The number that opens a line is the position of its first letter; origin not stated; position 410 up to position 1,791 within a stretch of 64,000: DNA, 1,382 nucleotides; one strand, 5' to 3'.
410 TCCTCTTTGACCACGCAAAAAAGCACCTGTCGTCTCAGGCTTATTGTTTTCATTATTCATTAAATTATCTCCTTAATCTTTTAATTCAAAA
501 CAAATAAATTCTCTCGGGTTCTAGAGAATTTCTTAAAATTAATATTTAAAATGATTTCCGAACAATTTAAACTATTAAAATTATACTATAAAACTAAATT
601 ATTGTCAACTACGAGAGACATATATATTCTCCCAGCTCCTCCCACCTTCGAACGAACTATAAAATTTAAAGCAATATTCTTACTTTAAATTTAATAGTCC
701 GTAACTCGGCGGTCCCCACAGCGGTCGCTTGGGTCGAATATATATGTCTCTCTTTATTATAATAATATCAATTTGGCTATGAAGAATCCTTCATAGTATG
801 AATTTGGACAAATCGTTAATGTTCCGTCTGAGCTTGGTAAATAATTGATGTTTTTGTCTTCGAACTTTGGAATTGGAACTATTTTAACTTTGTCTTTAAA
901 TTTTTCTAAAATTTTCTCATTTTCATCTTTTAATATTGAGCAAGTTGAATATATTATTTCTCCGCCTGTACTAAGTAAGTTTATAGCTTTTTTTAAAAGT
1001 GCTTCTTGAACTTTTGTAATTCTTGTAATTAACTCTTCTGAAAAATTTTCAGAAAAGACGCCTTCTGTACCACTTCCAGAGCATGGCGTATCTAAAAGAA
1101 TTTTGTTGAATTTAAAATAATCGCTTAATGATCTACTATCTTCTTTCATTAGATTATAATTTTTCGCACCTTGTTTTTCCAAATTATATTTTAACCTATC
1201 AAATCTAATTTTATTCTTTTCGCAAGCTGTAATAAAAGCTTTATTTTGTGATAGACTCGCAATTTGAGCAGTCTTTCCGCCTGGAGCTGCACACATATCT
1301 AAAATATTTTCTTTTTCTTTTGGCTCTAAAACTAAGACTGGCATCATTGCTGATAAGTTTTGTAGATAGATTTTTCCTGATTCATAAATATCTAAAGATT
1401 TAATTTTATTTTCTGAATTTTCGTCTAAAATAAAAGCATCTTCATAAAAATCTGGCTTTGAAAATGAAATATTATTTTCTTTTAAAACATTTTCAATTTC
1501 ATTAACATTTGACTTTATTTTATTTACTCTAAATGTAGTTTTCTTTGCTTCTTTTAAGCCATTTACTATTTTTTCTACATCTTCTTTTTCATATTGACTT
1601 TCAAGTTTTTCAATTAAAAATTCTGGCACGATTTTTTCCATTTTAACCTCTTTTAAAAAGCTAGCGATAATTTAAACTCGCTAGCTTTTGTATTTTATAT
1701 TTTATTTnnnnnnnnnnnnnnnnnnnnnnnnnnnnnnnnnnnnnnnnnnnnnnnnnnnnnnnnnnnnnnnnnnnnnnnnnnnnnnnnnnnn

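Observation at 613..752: Family of ~140-nt structured repeats: conserved GC-rich core closed by perfect but copy-specific AT-rich stems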

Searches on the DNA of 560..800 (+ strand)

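Call 13: search_rna_families(source=window, start=560, end=800, threshold=evalue, max_evalue=10, show_alignments=2)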
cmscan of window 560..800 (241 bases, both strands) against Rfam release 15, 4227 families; matches with E-value up to 10: 10.
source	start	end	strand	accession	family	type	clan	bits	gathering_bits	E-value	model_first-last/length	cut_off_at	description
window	646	709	-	RF03918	mir-4922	Gene; miRNA;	-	24.3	82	0.029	1-65/65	no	mir-4922 microRNA precursor family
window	660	798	-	RF00635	HAR1A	Gene; lncRNA;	-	19.9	40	3.2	1-118/118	no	Highly accelerated region 1A/1B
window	714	773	-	RF04331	Plastid-clpP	Cis-reg;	-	18.1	55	0.94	1-69/69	no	Plastid-clpP 5UTR RNA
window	740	800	-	RF04348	Plastid-psbM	Cis-reg;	-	16.4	52.7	9.9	1-79/79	no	Plastid-psbM 3UTR RNA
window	650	704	-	RF03208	mir-1781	Gene; miRNA;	-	16.1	68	1.7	1-86/86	no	mir-1781 microRNA precursor family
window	661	726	+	RF01885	HSR-omega_1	Gene; lncRNA;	-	15.2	80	3.6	1-78/78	no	Heat shock gene hsromega conserved region 1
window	651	703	-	RF03585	mir-3938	Gene; miRNA;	-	14.6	94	2.8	1-88/88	no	mir-3938 microRNA precursor family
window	629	698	-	RF01885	HSR-omega_1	Gene; lncRNA;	-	13.5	80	7.9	1-78/78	no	Heat shock gene hsromega conserved region 1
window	766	798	-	RF01201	snR40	Gene; snRNA; snoRNA; CD-box;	CL00054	10.7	50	10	58-93/93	no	Small nucleolar RNA snR40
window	613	633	-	RF00114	S15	Cis-reg; leader;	CL00121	10.2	39.5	5.2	49-69/117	no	Ribosomal S15 leader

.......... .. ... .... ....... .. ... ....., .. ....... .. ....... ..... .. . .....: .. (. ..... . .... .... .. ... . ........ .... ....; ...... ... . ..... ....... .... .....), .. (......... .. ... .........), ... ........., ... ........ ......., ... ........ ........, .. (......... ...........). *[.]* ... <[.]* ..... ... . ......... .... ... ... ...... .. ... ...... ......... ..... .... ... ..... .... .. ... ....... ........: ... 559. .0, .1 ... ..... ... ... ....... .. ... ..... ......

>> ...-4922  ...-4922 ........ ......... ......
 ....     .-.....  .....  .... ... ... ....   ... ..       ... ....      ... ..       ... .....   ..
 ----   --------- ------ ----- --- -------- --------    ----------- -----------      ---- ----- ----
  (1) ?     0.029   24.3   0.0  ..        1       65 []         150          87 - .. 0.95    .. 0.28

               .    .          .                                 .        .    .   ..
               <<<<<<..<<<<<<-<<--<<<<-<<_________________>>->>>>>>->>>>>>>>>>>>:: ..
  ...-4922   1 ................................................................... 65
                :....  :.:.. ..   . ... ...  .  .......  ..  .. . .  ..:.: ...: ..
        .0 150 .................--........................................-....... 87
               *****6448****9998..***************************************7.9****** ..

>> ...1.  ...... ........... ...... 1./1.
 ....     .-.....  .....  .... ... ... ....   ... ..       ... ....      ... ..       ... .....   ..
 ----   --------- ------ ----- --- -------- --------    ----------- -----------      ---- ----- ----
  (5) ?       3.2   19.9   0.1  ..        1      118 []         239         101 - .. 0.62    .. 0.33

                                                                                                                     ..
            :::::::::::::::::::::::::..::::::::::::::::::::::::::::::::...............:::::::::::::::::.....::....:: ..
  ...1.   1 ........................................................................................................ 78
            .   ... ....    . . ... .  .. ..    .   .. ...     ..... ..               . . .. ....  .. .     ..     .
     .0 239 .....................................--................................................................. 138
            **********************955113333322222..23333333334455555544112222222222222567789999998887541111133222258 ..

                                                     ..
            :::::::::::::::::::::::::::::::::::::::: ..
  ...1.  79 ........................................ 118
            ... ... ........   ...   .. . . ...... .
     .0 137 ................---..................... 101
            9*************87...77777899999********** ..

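Call 69: search_dna_similar(query=window:603-762:+, collection=plasmids, mode=distant, max_evalue=0.01, max_rows=10)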
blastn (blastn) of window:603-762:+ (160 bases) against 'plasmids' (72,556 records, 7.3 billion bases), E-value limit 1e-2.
No match.

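Call 70: search_dna_similar(query=window:603-762:+, collection=phages, mode=distant, max_evalue=0.01, max_rows=10)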
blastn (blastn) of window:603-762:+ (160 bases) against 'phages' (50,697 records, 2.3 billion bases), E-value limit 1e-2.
No match.
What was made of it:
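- Tried and rejected: BLAST of the element against plasmids and phages: no match (calls 69, 70).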

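Call 84: build_rna_model(alignment_id=A4, structure=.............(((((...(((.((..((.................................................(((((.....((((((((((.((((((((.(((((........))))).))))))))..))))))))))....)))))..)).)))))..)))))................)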
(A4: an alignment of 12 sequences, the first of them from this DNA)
Model R1 built from alignment A4 (12 sequences, 191 columns); structure: as given.
model positions 148; base pairs 40; branch points 0; effective number of sequences 1.15; information 0.59 bits per position. Calibrated on 0.2 Mb of random sequence (short: E-values are rough).
structure used (alignment columns):
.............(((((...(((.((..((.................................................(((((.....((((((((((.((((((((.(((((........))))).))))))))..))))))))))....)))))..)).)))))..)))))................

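Call 85: search_with_rna_model(model_id=R1, sources=[window, L020, L022, L023, L024, L025, L026, L033, L039, L002, L003, L005, L006, L007, L008, L009, L011], max_evalue=1)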
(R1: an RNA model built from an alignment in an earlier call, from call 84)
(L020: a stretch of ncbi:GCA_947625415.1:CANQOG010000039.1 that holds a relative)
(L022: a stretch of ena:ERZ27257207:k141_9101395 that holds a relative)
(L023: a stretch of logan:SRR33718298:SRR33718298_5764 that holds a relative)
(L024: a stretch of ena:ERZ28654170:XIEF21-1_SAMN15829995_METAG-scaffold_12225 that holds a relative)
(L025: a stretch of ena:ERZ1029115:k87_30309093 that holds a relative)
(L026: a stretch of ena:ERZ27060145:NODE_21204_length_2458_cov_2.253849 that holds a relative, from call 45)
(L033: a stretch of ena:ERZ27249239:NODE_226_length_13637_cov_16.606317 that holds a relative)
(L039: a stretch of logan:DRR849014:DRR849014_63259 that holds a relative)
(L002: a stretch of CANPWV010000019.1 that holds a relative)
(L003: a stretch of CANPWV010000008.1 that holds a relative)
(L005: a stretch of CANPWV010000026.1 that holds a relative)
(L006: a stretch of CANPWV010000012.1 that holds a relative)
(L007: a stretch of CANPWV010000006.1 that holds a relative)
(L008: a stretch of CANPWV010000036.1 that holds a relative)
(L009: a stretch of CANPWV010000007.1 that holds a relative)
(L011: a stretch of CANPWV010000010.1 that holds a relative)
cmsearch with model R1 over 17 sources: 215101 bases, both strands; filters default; matches with E-value up to 1: 22.
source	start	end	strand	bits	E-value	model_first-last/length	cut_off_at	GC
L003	3096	3243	-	175.9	5.6e-47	1-148/148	no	0.36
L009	2052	2199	+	173.6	2.6e-46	1-148/148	no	0.37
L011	3679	3825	-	168.3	8.8e-45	1-148/148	no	0.35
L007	7733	7879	+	168.2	9.4e-45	1-148/148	no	0.38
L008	7548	7694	+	164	1.5e-43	1-148/148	no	0.38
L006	2123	2272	-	162.2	5e-43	1-148/148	no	0.36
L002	3833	3981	+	159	4.1e-42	1-148/148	no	0.36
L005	4018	4164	+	157.8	9.1e-42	1-148/148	no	0.35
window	611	753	-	135.8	2e-35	1-148/148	no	0.41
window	56587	56727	-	133.4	9.7e-35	1-148/148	no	0.41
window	13464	13604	+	129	1.8e-33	1-148/148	no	0.38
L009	2051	2198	-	51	5.6e-11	1-148/148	no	0.37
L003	3097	3244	+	42.9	1.2e-08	1-148/148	no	0.36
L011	3718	3775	+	37.7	3.7e-07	51-108/148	no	0.24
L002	3884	3941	-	37.6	3.9e-07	51-108/148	no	0.28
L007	7783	7840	-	37.4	4.7e-07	51-108/148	no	0.28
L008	7599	7653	-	35.8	1.3e-06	52-107/148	no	0.24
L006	2164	2222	+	31.1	3e-05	51-108/148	no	0.24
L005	4069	4123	-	28.1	0.00022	52-107/148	no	0.24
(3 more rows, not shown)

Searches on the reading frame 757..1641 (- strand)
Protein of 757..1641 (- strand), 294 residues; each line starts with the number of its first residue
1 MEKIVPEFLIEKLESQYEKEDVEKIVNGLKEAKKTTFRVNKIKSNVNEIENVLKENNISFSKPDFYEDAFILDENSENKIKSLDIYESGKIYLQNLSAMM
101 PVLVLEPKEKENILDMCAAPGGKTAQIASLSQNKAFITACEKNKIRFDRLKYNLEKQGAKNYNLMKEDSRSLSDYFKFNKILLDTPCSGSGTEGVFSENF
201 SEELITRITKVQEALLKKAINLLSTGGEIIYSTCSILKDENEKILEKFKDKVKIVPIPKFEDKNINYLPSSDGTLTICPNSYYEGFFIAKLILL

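Call 44: find_homologous_proteins(query=window:757-1641:-, max_evalue=1e-60)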
Query window:757-1641:- (294 aa): 6423 proteins with E <= 1e-60 among 8000 candidates; the best 120 are listed.
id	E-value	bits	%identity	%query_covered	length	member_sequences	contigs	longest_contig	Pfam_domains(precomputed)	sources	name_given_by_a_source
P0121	7.4e-183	624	99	100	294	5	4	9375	PF13847.13,PF17125.11,PF01189.24,PF22458.2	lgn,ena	-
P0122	1.1e-135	469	74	99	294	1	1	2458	PF13847.13,PF17125.11,PF01189.24,PF22458.2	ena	-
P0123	3.5e-132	458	71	99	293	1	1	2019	PF13847.13,PF17125.11,PF01189.24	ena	-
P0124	7.2e-124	431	66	99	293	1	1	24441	PF13847.13,PF17125.11,PF01189.24,PF22458.2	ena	-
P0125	2.1e-123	429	66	99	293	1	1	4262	PF13847.13,PF17125.11,PF01189.24,PF22458.2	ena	-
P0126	1.2e-119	417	65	99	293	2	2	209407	PF13847.13,PF17125.11,PF01189.24,PF22458.2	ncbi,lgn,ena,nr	ncbi:MAG: RsmB/NOP family class I SAM-dependent RNA methyltransferase [Clostridia bacterium]|nr:RsmB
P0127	6.1e-104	365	62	98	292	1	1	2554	PF13847.13,PF01189.24,PF22458.2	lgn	-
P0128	1.0e-103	365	59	98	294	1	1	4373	PF13847.13,PF17125.11,PF01189.24,PF22458.2,PF01728.26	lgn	-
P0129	1.7e-103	364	62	98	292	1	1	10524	PF13847.13,PF01189.24,PF22458.2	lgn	-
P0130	2.8e-103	363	59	98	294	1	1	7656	PF13847.13,PF17125.11,PF01189.24,PF22458.2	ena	-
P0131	3.3e-103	363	60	98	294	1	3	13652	PF13847.13,PF17125.11,PF01189.24,PF22458.2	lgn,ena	-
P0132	3.8e-103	363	60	98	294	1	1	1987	PF13847.13,PF17125.11,PF01189.24,PF22458.2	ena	-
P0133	4.1e-103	363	60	98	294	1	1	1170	PF13847.13,PF17125.11,PF01189.24,PF22458.2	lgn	-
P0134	4.5e-103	362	60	98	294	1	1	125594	PF13847.13,PF17125.11,PF01189.24,PF22458.2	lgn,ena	-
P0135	5.1e-103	362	60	98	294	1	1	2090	PF13847.13,PF17125.11,PF01189.24,PF22458.2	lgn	-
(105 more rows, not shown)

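Call 45: find_encoding_contigs(protein=P0122, flank=3000, max_places=2)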
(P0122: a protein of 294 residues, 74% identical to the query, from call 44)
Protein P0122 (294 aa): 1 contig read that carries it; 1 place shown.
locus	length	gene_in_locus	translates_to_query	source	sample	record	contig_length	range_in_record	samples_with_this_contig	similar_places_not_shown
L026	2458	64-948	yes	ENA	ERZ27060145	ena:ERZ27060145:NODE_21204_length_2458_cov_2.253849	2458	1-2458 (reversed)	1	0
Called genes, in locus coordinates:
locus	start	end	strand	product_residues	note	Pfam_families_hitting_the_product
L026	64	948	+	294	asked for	PF17125:Methyltr_RsmF_N, PF22458:RsmF-B_ferredox, PF01189:Methyltr_RsmB-F, PF13847:Methyltransf_31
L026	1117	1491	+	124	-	-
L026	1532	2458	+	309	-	?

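Call 59: find_encoding_contigs(protein=P0121, flank=10000, max_places=5)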
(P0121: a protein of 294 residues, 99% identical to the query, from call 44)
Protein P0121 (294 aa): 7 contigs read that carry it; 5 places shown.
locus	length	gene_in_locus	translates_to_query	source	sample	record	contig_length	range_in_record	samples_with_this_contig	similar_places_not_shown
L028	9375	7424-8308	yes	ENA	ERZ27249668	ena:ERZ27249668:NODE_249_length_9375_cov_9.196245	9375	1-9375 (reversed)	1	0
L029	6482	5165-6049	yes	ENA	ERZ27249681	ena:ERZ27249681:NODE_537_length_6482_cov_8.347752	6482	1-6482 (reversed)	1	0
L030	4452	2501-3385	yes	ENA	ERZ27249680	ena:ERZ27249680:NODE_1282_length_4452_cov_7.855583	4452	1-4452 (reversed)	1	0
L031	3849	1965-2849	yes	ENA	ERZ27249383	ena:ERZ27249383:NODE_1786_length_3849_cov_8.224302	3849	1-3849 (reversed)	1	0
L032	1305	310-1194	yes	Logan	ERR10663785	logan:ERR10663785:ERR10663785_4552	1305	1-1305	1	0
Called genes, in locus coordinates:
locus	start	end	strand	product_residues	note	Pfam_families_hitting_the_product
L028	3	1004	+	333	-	?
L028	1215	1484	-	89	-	PF01757:Acyl_transf_3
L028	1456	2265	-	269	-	PF01757:Acyl_transf_3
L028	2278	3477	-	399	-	-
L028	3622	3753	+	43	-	-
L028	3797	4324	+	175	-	PF03816:LytR_cpsA_psr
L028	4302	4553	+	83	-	-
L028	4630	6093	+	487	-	PF01943:Polysacc_synt, PF13440:Polysacc_synt_3, PF01554:MatE, PF03023:MurJ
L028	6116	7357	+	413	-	PF24568:CC_PcsB, PF01551:Peptidase_M23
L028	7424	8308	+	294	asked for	PF17125:Methyltr_RsmF_N (weak), PF22458:RsmF-B_ferredox, PF01189:Methyltr_RsmB-F, PF13847:Methyltransf_31 (weak)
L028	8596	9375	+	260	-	?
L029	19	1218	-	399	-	-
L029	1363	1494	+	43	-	-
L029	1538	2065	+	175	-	PF03816:LytR_cpsA_psr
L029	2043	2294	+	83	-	-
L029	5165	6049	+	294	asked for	PF17125:Methyltr_RsmF_N (weak), PF22458:RsmF-B_ferredox, PF01189:Methyltr_RsmB-F, PF13847:Methyltransf_31 (weak)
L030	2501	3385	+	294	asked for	PF17125:Methyltr_RsmF_N (weak), PF22458:RsmF-B_ferredox, PF01189:Methyltr_RsmB-F, PF13847:Methyltransf_31 (weak)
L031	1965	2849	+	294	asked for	PF17125:Methyltr_RsmF_N (weak), PF22458:RsmF-B_ferredox, PF01189:Methyltr_RsmB-F, PF13847:Methyltransf_31 (weak)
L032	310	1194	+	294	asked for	PF17125:Methyltr_RsmF_N (weak), PF22458:RsmF-B_ferredox, PF01189:Methyltr_RsmB-F, PF13847:Methyltransf_31 (weak)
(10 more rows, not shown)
